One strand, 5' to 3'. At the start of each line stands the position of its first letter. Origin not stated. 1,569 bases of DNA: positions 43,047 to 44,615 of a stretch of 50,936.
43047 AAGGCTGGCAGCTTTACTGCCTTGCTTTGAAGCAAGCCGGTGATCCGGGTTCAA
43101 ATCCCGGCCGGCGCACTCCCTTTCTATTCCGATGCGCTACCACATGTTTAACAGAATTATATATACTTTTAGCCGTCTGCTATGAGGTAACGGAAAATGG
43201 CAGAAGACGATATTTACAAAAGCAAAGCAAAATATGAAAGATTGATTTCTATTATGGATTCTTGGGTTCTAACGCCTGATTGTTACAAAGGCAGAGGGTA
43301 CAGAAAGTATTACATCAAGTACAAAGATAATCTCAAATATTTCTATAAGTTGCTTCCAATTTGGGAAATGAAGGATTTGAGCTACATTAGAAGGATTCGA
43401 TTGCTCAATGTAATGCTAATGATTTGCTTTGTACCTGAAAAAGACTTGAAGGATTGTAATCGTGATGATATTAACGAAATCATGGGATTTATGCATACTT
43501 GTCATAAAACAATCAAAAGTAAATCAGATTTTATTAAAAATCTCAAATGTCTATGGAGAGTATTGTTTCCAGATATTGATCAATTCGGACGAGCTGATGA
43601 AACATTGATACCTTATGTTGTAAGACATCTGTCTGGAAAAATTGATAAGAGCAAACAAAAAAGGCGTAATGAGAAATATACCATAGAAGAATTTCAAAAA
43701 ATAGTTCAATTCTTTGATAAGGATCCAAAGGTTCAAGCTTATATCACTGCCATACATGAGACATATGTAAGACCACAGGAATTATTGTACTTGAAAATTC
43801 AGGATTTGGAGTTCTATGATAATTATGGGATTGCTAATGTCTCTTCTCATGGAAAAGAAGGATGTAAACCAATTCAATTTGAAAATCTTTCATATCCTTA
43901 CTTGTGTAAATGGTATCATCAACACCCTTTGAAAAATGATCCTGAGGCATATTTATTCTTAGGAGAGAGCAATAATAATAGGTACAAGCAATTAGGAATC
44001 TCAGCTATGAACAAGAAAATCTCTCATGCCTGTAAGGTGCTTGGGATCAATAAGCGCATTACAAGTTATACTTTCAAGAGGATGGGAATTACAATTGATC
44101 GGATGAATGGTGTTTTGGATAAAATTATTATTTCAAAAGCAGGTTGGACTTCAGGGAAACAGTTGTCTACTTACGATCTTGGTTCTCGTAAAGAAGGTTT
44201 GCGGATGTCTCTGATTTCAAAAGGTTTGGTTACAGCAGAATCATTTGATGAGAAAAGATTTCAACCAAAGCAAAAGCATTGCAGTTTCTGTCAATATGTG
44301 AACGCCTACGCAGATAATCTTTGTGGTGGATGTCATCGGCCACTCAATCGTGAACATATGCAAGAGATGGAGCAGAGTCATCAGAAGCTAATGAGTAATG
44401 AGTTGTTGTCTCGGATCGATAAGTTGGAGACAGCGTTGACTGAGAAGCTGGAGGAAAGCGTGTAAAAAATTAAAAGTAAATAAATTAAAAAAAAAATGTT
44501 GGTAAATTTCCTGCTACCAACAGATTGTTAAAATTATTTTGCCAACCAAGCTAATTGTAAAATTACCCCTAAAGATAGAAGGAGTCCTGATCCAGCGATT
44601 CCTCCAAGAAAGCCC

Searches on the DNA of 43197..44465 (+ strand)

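Call 106: search_rna_families(sources=[L072, L080], threshold=gathering)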
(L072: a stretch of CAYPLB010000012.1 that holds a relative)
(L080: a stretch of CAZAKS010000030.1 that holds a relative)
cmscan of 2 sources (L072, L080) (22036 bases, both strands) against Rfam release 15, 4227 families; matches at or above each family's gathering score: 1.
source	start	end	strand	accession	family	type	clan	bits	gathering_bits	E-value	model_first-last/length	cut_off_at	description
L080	2733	2851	+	RF00005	tRNA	Gene; tRNA;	CL00001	38.6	29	4.7e-05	1-71/71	no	tRNA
